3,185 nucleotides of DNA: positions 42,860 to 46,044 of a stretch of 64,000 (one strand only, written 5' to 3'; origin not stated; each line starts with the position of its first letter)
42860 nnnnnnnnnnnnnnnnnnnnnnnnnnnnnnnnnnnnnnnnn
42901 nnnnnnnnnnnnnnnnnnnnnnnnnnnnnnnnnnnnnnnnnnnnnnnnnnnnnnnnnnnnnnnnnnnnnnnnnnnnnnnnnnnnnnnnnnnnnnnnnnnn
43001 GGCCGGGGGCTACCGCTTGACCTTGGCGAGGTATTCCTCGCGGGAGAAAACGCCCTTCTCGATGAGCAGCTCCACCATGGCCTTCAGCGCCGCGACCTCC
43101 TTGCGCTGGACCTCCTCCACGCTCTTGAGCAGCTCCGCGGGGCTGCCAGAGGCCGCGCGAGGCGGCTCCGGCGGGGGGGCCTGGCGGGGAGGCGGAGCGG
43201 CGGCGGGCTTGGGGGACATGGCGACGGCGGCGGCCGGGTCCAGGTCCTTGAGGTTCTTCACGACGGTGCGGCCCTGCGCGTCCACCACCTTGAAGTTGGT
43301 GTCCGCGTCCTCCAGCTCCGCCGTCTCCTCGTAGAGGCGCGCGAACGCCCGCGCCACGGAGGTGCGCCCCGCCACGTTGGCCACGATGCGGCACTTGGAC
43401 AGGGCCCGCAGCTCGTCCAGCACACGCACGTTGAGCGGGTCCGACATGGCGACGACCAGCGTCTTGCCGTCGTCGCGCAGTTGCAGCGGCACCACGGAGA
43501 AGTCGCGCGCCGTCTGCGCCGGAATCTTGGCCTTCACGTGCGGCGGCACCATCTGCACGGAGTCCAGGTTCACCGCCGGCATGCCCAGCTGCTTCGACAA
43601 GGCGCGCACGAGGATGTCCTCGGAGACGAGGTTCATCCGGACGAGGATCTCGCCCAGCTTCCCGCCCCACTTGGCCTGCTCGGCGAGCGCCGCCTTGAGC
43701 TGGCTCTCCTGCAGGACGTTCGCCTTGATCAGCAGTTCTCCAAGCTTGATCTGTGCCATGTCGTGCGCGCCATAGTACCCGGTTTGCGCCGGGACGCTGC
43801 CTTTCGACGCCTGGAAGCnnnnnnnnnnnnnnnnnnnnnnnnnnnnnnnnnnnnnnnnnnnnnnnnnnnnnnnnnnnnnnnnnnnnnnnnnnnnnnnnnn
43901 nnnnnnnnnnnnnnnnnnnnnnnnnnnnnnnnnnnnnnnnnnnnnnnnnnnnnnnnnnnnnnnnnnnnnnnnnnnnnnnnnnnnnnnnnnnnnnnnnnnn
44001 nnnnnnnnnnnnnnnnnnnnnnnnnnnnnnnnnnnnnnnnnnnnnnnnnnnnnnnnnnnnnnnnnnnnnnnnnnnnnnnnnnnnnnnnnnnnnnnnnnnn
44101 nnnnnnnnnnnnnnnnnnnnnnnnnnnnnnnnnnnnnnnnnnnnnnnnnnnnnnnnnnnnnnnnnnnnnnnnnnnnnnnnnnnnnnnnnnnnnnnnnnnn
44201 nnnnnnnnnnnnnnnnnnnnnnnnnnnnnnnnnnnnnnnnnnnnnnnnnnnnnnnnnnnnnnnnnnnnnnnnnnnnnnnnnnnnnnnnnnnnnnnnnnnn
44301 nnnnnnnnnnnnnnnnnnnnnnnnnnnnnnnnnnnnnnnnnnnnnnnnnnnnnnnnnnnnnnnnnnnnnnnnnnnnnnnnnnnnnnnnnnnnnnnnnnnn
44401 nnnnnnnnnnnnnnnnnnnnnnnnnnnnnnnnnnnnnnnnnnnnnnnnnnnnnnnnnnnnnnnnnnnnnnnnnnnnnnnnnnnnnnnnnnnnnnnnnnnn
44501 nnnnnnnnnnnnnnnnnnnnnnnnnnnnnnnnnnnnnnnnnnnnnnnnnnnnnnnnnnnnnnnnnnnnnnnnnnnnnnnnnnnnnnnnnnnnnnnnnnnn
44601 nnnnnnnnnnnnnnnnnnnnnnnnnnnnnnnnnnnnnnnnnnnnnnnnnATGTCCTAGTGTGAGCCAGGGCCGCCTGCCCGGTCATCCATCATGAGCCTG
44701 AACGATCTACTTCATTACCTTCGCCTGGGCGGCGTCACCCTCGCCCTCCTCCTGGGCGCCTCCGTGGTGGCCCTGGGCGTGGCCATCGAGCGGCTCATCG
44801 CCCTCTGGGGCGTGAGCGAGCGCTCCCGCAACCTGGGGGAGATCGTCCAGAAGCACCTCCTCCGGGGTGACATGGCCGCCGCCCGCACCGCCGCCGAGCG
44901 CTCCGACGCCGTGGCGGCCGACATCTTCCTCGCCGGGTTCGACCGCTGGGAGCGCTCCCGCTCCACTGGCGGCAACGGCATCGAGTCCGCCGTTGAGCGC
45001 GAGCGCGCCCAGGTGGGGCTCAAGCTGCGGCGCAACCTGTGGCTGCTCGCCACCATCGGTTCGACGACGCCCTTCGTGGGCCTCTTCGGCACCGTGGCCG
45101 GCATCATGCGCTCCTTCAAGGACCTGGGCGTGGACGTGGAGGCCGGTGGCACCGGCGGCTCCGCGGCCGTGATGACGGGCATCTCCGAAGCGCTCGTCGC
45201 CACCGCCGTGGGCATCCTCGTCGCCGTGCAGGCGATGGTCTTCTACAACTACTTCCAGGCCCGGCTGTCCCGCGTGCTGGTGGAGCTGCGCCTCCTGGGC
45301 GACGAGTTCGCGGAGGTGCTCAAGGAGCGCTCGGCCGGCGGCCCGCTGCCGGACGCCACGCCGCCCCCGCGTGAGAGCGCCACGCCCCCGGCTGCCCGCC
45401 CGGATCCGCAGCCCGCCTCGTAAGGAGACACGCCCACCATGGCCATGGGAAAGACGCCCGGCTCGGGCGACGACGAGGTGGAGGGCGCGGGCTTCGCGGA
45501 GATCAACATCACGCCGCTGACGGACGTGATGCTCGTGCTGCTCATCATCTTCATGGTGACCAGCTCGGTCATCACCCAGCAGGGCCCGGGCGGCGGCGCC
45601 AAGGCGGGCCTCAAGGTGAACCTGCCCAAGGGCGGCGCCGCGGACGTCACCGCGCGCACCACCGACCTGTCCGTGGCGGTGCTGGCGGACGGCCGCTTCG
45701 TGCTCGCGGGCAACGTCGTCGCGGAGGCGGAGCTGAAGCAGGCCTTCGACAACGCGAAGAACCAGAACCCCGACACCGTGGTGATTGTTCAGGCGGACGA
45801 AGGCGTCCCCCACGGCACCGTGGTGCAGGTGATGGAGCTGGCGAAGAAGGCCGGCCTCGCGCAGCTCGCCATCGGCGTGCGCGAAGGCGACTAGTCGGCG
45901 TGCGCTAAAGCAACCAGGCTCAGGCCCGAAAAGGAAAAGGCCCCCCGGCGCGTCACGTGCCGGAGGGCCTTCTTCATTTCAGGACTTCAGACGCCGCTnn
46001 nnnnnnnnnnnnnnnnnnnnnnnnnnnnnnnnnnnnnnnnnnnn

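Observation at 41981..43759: Pair of stand-alone MshEN (T2SSE_N) domain proteins without any ATPase domain: candidate c-di-GMP receptors for the pilus machine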

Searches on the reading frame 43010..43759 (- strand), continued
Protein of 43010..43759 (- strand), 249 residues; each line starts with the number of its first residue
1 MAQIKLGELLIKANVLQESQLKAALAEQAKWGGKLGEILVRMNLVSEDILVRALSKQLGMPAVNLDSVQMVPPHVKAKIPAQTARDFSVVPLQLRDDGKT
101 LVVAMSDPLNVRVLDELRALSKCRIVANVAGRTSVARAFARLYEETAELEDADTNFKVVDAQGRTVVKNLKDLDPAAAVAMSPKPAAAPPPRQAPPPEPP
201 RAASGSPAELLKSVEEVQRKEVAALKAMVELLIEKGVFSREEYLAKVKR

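Call 81: find_encoding_contigs(protein=P0193, flank=8000, max_places=2)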
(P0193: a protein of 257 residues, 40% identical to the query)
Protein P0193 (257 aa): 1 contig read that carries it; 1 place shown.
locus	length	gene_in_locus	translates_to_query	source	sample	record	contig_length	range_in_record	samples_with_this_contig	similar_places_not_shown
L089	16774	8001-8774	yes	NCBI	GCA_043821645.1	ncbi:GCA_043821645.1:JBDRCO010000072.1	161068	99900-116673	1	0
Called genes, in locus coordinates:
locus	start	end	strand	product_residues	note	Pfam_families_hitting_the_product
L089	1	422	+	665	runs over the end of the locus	PF09134:Invasin_D3 (faint), PF02369:Big_1 (faint)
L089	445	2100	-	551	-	PF00069:Pkinase, PF07714:PK_Tyr_Ser-Thr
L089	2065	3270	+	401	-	-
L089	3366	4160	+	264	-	-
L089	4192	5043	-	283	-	PF00753:Lactamase_B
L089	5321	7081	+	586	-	PF12569:NatA_aux_su (faint), PF13414:TPR_11 (weak), PF13432:TPR_16, PF14559:TPR_19, PF23914:TPR_CcmH_CycH, PF13432:TPR_16, PF14559:TPR_19 (weak), PF13424:TPR_12 (weak), +20 more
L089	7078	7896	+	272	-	-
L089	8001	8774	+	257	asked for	PF05157:MshEN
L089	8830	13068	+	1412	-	PF05157:MshEN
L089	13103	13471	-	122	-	PF07238:PilZ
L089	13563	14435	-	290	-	-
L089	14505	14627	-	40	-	-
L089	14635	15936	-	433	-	PF01512:Complex1_51K, PF10531:SLBB (weak), PF22461:SLBB_2 (weak), PF10589:NADH_4Fe-4S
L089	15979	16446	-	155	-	PF01257:2Fe-2S_thioredx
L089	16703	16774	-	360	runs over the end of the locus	-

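Call 82: find_encoding_contigs(protein=P0201, flank=8000, max_places=2)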
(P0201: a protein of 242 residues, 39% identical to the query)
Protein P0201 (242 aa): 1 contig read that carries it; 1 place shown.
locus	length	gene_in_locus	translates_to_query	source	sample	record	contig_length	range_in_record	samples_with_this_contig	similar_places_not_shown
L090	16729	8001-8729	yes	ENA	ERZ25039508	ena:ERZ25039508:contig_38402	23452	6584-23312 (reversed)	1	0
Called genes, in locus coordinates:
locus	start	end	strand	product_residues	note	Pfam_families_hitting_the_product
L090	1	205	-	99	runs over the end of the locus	-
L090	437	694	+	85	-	-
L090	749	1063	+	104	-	PF07883:Cupin_2 (weak)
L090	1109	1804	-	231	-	PF11006:DUF2845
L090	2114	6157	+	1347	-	PF00069:Pkinase, PF07714:PK_Tyr_Ser-Thr, PF20703:nSTAND1, PF24885:TPR_NPHP3, PF13424:TPR_12, PF13424:TPR_12, PF17874:TPR_MalT, PF24885:TPR_NPHP3, +10 more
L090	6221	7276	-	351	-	PF01142:TruD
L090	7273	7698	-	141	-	PF01894:YjbQ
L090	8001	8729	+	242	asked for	PF05157:MshEN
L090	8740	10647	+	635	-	PF05157:MshEN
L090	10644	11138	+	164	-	PF09858:DUF2085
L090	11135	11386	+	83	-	-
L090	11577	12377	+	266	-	PF08666:SAF (weak), PF16976:RcpC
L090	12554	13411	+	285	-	PF00482:T2SSF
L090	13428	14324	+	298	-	PF00482:T2SSF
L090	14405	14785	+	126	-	PF16697:Yop-YscD_cpl, PF00498:FHA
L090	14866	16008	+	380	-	-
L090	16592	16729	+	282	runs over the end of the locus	PF23914:TPR_CcmH_CycH, PF13432:TPR_16 (weak), PF14559:TPR_19 (weak), PF25063:ARM_TT21_C (weak), PF13428:TPR_14 (weak), PF13432:TPR_16, PF23914:TPR_CcmH_CycH (weak), PF00515:TPR_1, +11 more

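Call 83: list_cluster_members(proteins=[P0183, P0193, P0201, P0152, P0226, P0121, P0122, P0143])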
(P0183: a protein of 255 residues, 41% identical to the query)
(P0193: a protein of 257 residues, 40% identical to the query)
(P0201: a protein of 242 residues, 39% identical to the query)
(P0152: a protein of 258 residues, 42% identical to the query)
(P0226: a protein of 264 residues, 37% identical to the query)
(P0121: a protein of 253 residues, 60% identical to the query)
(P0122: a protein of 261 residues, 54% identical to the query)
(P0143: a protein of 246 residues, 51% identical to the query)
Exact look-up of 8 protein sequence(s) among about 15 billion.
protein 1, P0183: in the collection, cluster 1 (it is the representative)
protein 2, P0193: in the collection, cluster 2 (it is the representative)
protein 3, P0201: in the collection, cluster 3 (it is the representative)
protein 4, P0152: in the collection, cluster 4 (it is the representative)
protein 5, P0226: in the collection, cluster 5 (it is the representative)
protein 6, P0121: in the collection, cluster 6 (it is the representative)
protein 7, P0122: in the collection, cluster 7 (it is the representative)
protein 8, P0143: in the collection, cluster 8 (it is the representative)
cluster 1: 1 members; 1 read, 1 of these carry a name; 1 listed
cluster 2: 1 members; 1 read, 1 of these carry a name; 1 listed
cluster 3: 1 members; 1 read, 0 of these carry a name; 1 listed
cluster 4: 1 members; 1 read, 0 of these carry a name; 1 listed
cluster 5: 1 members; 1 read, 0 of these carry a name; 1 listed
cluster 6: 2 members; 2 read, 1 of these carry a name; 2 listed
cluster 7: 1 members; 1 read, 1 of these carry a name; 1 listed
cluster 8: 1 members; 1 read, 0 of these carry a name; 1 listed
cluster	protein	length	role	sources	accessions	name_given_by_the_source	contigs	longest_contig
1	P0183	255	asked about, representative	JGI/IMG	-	hypothetical protein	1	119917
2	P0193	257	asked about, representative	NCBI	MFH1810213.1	MAG: hypothetical protein ABIJ09_15815 [Pseudomonadota bacterium]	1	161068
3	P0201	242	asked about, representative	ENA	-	-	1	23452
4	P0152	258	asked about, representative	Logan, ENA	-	-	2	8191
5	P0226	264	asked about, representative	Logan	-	-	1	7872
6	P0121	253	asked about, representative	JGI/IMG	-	hypothetical protein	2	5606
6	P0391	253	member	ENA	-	-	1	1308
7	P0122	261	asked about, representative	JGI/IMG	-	hypothetical protein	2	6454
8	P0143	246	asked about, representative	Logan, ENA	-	-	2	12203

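Call 88: search_protein_families(library=pfam, proteins=[L090:8740-10647:+, L085:7743-9461:+, L089:8830-13068:+], max_evalue=0.001)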
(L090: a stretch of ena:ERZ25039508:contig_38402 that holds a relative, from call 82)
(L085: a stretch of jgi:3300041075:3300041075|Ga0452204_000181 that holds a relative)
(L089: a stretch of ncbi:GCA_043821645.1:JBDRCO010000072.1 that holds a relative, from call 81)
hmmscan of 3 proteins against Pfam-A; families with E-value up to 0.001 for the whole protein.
L090:8740-10647:+ (635 aa): 1 family
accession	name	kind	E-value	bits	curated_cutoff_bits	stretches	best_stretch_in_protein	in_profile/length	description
PF05157.20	MshEN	-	9.4e-17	61.2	23.1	1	60-150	2-87/90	MshEN domain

L085:7743-9461:+ (572 aa): 1 family
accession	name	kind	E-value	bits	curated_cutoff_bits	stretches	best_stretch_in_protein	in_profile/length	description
PF05157.20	MshEN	-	5e-18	65.3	23.1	1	73-162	2-86/90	MshEN domain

L089:8830-13068:+ (1412 aa): 1 family
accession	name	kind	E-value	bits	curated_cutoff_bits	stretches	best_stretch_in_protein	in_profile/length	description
PF05157.20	MshEN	-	1.4e-16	60.7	23.1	1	60-148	2-87/90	MshEN domain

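Call 91: find_related_loci(query=A1, collection=metagenome_contigs, flank=10000)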
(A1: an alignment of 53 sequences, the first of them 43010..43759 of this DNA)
Query A1 (249 aa) in metagenome_contigs; peptide patterns used: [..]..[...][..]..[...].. (x = any residue, [..] = any of these).
600 stretches matched a pattern (row limit reached: there are more); 505 encode a relative of the query (tblastn E <= 1e-3); the best 80 are kept; 80 distinct loci.
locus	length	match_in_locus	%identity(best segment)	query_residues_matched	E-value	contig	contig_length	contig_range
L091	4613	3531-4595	86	1-249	3e-130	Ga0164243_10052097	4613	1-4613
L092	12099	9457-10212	85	1-249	3e-128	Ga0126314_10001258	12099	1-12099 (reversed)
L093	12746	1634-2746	84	1-249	5e-126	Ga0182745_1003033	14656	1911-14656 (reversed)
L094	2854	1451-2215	78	1-249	8e-125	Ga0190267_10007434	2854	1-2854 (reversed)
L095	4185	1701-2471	76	1-249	2e-121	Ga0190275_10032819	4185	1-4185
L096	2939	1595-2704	78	1-249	2e-123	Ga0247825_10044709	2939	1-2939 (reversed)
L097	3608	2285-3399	78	1-249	1e-120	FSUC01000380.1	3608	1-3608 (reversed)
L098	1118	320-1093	74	1-249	3e-129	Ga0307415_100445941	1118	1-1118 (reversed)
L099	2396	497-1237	73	1-249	3e-122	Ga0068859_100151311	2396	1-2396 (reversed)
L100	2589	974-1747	74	1-249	2e-120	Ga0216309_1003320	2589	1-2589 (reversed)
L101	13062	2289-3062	76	1-249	4e-115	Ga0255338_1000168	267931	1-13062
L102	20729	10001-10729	73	1-249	3e-112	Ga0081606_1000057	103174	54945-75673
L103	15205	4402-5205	64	1-249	2e-103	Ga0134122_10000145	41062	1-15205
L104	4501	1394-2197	61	1-249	8e-101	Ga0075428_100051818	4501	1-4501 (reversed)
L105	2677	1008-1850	59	1-249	8e-103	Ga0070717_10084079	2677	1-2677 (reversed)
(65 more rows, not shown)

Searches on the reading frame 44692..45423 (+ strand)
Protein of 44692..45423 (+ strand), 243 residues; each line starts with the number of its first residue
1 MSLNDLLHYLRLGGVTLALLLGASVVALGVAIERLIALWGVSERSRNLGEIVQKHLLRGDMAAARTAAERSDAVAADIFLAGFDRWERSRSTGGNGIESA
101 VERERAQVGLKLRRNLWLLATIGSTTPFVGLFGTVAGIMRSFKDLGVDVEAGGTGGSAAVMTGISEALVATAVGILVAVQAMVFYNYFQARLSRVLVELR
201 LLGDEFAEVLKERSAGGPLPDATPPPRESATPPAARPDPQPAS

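Call 3: search_protein_families(library=pfam, proteins=[window:44692-45423:+], max_evalue=0.01)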
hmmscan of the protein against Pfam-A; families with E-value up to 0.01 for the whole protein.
window:44692-45423:+ (243 aa): 1 family
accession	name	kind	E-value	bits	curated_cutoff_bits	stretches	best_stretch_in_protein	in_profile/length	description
PF01618.21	MotA_ExbB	-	2.6e-29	102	22.9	1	72-197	3-123/127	MotA/TolQ/ExbB proton channel family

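Call 62: search_protein_families(library=ncbifam, proteins=[window:44692-45423:+], max_evalue=0.00001)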
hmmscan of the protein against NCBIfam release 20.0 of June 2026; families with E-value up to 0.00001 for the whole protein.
window:44692-45423:+ (243 aa): 5 families
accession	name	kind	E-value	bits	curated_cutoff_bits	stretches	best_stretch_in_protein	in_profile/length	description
TIGR02796.1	tolQ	equivalog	2.4e-33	115.7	221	1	16-211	16-215/216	protein TolQ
TIGR02797.1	exbB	equivalog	7.2e-27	94.6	206.2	1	17-195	18-194/211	tonB-system energizer ExbB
NF007722.0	PRK10414.1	equivalog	3e-20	72.8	402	1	96-210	106-217/244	tol-pal system-associated acyl-CoA thioesterase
TIGR02805.1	exbB2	equivalog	3.2e-19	69.4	135.35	1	105-192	44-127/138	TonB-system energizer ExbB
NF008066.0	PRK10801.1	equivalog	2.8e-18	66.2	403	1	70-212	72-219/230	Tol-Pal system protein TolQ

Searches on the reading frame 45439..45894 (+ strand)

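Call 3: search_protein_families(library=pfam, proteins=[window:45439-45894:+], max_evalue=0.01)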
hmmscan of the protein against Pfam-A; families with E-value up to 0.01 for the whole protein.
window:45439-45894:+ (151 aa): 1 family
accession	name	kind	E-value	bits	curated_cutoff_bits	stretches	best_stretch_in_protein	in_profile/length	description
PF02472.21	ExbD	-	7.1e-29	100.9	25.4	1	20-148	6-126/128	Biopolymer transport protein ExbD/TolR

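Call 62: search_protein_families(library=ncbifam, proteins=[window:45439-45894:+], max_evalue=0.00001)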
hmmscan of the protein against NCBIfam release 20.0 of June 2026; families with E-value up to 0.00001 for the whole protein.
window:45439-45894:+ (151 aa): 5 families
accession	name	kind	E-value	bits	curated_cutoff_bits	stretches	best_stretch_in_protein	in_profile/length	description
TIGR02801.1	tolR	equivalog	1.4e-25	90.4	127.3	1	20-145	3-126/129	protein TolR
NF008429.0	PRK11267.1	equivalog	1.1e-19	70.9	216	1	15-143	11-130/141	TonB system transport protein ExbD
TIGR02803.1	ExbD_1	equivalog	8.6e-19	67.8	152.95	1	21-145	3-118/122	TonB system transport protein ExbD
NF008248.0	PRK11024.1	equivalog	3.3e-12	46.7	162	1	20-142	14-134/142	colicin uptake protein TolR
TIGR02804.1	ExbD_2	equivalog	2.7e-11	43.9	123.45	1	20-145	2-117/121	TonB system transport protein ExbD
